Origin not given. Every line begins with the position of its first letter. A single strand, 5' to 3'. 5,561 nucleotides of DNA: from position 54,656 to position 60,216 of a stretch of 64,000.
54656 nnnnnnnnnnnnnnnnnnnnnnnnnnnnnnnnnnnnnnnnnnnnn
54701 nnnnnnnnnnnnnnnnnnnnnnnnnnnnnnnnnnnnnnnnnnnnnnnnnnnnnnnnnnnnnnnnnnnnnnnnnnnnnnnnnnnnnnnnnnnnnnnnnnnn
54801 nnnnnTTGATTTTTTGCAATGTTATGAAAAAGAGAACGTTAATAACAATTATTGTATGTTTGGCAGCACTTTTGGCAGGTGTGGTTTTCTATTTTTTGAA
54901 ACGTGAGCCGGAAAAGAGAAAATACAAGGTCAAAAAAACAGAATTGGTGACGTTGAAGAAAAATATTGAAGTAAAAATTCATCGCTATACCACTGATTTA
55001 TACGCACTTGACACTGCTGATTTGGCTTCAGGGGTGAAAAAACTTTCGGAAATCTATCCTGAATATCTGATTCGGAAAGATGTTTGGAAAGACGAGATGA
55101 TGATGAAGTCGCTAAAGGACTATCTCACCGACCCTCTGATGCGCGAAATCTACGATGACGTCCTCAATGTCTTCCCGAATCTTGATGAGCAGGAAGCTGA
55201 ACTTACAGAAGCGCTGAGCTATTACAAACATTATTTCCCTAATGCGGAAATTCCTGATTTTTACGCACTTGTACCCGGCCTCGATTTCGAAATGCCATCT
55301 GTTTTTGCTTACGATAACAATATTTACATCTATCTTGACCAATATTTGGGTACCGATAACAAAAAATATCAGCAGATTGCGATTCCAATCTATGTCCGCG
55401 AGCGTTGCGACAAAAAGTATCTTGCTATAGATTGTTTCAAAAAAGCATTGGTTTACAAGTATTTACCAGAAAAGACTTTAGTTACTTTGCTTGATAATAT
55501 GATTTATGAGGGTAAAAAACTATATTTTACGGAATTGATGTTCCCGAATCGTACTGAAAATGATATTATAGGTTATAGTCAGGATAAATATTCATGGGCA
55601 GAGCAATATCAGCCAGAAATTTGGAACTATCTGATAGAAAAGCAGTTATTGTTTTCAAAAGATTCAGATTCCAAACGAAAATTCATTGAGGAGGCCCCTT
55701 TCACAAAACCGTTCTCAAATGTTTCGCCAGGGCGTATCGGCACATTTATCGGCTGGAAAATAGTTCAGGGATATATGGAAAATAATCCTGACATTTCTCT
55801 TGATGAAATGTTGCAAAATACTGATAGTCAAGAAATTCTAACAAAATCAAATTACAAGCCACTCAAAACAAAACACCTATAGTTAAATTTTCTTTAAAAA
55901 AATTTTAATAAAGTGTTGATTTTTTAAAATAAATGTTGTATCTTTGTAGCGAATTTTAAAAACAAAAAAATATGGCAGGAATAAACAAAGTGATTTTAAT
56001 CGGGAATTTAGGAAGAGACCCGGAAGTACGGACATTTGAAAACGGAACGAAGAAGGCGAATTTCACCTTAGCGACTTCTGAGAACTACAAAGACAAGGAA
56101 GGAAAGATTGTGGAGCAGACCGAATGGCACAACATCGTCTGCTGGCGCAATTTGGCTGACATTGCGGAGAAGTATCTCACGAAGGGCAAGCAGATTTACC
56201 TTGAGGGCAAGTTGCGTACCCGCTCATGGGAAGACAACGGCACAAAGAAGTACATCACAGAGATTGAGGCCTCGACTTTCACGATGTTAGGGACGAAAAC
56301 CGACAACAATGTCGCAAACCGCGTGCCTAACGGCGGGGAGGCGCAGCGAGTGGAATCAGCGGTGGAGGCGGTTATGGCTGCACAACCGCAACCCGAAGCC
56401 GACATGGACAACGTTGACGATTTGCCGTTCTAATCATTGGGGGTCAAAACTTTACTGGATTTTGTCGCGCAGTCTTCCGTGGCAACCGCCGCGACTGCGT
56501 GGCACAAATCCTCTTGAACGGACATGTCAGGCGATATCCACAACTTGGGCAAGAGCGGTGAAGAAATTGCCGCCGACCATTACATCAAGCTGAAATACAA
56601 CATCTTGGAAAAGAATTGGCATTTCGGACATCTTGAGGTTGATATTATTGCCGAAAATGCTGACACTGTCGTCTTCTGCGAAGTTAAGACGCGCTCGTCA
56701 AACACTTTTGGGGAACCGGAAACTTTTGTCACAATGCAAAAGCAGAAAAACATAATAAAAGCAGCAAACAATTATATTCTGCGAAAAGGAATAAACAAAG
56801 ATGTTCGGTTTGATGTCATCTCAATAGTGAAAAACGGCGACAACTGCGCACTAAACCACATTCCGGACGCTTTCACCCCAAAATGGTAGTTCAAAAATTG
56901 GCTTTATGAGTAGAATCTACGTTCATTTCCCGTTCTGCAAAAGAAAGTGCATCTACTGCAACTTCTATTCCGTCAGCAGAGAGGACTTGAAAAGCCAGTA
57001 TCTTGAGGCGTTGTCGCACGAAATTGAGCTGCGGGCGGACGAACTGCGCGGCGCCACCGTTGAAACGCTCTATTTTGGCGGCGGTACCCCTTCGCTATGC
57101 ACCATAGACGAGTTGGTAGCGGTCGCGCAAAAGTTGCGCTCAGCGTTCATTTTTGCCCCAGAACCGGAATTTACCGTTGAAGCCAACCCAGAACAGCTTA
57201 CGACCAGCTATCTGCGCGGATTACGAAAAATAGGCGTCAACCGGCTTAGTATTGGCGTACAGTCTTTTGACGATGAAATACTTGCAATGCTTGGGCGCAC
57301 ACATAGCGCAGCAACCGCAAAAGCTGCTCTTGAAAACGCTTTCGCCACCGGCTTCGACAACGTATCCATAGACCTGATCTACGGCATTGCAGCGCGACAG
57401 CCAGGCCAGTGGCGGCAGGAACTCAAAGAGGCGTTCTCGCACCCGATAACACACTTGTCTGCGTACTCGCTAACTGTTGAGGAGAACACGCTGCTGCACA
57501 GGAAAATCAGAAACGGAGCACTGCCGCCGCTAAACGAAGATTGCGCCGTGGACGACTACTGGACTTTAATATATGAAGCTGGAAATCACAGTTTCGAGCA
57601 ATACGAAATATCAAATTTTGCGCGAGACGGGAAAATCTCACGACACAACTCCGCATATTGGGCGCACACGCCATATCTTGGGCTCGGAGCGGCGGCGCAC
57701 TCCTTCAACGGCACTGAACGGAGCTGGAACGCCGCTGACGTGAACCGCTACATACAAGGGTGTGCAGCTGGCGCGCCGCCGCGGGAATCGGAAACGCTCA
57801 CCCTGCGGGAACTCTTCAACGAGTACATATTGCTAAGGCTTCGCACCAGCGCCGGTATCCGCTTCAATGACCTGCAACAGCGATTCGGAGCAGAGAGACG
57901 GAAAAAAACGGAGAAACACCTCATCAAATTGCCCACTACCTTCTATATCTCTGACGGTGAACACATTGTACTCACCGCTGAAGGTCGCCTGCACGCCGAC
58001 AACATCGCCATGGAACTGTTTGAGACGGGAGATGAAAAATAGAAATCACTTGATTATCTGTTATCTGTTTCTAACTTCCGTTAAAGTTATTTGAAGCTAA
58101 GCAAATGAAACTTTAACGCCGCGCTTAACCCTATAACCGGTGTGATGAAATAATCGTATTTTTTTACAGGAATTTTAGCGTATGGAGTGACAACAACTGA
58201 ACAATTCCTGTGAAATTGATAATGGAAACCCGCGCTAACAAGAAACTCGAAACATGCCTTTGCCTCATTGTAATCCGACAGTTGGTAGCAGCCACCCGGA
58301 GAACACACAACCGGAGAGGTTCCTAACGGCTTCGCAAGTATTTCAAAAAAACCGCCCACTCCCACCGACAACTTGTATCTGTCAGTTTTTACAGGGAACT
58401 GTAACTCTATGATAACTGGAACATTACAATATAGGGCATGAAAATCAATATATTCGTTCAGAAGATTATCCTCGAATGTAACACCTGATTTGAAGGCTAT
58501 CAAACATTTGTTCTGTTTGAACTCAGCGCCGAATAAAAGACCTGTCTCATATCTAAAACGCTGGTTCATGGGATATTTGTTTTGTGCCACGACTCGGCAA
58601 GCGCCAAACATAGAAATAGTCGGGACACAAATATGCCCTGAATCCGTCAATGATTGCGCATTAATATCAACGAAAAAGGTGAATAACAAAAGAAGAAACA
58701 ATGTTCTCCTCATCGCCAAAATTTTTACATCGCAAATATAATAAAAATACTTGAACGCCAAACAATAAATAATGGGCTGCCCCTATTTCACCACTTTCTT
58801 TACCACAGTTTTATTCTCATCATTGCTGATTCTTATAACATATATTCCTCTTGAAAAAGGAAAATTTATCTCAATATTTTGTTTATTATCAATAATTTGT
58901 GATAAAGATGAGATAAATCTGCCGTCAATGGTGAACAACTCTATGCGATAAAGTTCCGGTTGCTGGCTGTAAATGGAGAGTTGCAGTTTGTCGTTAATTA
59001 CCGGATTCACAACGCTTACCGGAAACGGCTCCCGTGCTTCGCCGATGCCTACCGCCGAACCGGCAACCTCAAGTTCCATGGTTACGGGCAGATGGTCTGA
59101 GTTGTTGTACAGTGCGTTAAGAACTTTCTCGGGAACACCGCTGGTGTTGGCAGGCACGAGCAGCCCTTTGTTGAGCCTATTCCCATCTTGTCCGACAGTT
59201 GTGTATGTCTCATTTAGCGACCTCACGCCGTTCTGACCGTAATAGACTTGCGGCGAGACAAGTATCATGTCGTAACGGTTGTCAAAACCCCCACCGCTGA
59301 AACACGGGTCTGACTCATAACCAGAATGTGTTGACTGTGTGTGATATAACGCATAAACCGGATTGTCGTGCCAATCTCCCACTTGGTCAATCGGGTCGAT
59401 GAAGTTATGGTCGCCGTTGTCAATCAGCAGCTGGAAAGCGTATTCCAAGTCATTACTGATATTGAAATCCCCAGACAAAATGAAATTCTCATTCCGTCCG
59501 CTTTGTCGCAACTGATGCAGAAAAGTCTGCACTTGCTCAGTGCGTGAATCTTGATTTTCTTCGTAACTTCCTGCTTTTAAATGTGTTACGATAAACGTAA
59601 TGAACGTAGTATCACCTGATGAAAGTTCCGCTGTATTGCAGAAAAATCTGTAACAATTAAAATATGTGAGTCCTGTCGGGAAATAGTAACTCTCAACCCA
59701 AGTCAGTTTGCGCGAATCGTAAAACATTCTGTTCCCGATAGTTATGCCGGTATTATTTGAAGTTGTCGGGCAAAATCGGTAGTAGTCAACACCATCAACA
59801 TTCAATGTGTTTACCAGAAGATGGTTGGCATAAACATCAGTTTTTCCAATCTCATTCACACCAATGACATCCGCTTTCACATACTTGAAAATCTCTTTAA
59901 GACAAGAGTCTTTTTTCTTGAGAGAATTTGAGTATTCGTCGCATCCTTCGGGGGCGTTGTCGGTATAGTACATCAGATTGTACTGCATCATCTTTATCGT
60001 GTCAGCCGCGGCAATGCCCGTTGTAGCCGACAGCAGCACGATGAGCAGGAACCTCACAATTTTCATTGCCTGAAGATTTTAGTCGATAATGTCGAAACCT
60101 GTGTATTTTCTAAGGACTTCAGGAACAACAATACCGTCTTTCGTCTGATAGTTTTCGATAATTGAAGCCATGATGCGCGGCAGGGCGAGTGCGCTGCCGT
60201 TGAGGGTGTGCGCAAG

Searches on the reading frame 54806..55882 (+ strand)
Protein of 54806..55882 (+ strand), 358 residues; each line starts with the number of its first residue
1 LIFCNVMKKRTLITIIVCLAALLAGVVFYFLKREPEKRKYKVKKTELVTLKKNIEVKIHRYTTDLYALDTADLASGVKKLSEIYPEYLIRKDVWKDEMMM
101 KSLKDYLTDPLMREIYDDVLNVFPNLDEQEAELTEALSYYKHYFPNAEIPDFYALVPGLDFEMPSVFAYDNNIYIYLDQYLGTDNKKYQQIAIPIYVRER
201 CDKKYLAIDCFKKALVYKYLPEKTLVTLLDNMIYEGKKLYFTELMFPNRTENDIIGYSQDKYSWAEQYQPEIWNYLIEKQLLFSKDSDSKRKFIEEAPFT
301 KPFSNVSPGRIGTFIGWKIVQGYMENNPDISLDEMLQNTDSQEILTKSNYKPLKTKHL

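Call 90: search_protein_families(library=pfam, proteins=[window:54806-55882:+], max_evalue=0.00001)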
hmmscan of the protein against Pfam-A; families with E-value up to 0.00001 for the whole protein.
window:54806-55882:+ (358 aa): 1 family
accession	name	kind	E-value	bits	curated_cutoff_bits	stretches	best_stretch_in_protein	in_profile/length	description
PF25594.1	GldB_lipo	-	5.2e-90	302.6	27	1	52-352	11-309/309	Gliding motility protein GldB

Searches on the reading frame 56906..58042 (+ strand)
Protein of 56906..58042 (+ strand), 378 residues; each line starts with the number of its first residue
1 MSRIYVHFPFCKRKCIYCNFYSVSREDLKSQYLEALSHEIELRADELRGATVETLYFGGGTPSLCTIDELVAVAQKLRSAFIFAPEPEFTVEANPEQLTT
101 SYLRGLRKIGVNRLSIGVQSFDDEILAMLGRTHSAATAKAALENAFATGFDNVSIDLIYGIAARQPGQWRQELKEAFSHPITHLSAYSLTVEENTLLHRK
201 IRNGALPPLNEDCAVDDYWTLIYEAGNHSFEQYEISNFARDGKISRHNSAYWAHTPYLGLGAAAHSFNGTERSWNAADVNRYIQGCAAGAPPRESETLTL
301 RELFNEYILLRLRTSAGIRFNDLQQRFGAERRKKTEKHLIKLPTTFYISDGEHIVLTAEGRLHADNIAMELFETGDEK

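Call 90: search_protein_families(library=pfam, proteins=[window:56906-58042:+], max_evalue=0.00001)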
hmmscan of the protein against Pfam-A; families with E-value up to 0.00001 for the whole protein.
window:56906-58042:+ (378 aa): 2 families
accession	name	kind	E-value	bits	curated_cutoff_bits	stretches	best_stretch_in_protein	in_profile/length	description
PF04055.27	Radical_SAM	-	7.9e-25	88.4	29.5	1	5-161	1-151/166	Radical SAM superfamily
PF06969.22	HemN_C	-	4.7e-06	27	24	0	298-362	1-66/67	HemN C-terminal domain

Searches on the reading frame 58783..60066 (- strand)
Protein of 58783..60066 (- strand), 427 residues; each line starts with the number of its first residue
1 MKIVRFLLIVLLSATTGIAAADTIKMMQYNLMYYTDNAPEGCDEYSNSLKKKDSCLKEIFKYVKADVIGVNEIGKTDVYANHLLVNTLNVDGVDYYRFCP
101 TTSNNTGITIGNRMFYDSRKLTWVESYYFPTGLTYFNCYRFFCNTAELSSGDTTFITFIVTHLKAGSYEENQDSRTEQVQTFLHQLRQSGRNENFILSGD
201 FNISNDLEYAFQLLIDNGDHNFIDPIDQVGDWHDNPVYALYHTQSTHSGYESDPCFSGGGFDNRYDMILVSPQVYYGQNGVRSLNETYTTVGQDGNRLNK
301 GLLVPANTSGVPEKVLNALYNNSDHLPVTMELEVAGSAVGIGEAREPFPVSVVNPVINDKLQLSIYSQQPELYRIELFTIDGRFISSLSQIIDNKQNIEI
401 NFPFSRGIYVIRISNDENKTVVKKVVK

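Call 90: search_protein_families(library=pfam, proteins=[window:58783-60066:-], max_evalue=0.00001)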
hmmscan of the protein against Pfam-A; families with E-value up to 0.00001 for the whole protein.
window:58783-60066:- (427 aa): 2 families
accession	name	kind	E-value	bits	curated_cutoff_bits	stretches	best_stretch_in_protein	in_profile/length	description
PF03372.29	Exo_endo_phos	-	3.7e-07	30.6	24.5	1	50-275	16-207/225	Endonuclease/Exonuclease/phosphatase family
PF18962.6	Por_Secre_tail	-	9.9e-07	29.4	27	1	354-426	4-74/75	Secretion system C-terminal sorting domain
